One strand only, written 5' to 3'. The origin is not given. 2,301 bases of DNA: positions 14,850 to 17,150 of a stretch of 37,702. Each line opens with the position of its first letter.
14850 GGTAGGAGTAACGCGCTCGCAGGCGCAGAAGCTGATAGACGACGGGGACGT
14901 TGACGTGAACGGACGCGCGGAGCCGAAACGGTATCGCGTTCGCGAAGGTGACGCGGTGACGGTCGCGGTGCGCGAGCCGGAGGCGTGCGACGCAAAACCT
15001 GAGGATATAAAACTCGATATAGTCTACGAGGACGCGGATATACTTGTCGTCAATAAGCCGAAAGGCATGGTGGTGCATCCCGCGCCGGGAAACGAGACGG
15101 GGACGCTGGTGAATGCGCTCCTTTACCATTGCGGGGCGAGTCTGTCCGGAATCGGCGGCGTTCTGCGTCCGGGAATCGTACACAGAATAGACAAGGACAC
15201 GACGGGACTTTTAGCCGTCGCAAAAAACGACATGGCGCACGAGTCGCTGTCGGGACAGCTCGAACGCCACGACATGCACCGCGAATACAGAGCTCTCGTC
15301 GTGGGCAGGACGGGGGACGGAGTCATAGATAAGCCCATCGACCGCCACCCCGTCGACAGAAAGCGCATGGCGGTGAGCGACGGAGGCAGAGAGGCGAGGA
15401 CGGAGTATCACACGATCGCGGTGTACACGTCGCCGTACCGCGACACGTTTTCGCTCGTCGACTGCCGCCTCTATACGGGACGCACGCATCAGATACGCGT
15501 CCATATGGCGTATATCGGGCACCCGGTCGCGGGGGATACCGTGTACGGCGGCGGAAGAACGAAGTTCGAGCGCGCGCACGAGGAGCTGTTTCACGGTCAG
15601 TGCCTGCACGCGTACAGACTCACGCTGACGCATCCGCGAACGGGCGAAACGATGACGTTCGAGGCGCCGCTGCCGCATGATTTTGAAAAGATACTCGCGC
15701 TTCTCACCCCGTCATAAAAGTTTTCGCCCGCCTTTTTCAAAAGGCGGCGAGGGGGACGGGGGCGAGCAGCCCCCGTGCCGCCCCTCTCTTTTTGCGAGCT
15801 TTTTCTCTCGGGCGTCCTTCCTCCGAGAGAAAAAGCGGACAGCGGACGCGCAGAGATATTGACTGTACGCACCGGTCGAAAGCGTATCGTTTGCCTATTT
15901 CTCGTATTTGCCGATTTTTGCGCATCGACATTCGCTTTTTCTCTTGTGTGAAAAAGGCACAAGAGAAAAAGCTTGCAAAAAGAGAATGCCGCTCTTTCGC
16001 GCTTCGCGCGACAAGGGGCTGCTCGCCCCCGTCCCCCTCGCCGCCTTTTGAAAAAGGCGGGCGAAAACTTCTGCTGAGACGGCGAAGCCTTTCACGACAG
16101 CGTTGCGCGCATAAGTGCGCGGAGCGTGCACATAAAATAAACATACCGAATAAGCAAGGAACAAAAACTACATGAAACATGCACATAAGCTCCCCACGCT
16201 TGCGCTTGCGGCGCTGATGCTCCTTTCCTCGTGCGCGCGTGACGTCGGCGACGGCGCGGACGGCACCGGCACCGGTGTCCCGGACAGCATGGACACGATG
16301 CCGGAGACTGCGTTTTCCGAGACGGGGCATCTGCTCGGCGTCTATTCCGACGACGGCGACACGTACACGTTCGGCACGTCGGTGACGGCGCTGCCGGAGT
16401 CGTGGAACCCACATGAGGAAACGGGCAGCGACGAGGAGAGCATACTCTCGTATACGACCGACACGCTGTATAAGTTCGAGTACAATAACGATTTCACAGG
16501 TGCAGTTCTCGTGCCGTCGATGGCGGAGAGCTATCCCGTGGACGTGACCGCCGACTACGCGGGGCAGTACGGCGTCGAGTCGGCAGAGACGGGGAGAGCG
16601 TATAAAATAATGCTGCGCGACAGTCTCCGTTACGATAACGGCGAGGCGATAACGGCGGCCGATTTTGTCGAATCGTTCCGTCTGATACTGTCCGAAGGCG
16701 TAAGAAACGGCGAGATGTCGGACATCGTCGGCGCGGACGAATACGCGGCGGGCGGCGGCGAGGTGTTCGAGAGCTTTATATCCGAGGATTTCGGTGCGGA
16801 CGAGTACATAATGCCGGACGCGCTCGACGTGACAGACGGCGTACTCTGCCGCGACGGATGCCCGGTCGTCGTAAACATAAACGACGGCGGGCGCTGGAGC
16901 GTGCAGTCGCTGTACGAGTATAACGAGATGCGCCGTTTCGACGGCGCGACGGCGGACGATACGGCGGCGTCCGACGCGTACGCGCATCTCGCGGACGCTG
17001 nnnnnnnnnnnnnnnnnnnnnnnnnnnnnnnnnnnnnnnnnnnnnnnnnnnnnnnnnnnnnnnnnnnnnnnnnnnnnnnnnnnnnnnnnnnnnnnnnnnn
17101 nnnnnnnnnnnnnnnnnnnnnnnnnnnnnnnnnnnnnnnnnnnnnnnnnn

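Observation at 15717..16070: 354-bp composite palindrome with perfect 56-nt terminal arms and compensatory inner hairpins between rluD and an orphan OppA-like gene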

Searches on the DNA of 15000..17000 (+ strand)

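Call 6: search_rna_families(source=window, start=15000, end=17000, threshold=evalue, max_evalue=1)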
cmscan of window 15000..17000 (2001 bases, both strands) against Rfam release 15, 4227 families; matches with E-value up to 1: 2.
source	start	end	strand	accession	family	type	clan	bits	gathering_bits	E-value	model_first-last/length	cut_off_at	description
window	15933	15973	-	RF04239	mir-4679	Gene; miRNA;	-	21.2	88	0.74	1-75/75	no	mir-4679 microRNA precursor family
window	15935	15972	+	RF03323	mir-3613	Gene; miRNA;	-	20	91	0.54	22-65/86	no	mir-3613 microRNA precursor family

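Call 80: search_dna_similar(query=window:15716-16072:+, collection=plasmids, mode=distant, max_rows=10)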
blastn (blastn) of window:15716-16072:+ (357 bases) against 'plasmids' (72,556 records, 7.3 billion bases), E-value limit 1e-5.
Records with a match: 1; places in all: 2; records where one place covers at least 80% of the query: 0.
Best place of each record, by identity: 80-90% 1.
By first word of the organism name: Anaerotruncus 1.
By predicted mobility (MOB-suite, as given by PLSDB): non-mobilizable 1.
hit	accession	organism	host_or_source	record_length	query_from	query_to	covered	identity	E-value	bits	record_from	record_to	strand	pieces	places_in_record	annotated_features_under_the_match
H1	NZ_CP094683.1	Anaerotruncus colihominis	Homo sapiens,isolate,feces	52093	297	355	17%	85.0%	1e-6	62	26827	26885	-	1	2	none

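Call 81: search_dna_similar(query=window:15716-16072:+, collection=phages, mode=distant, max_rows=10)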
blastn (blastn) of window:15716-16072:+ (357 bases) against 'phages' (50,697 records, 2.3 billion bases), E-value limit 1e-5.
No match.
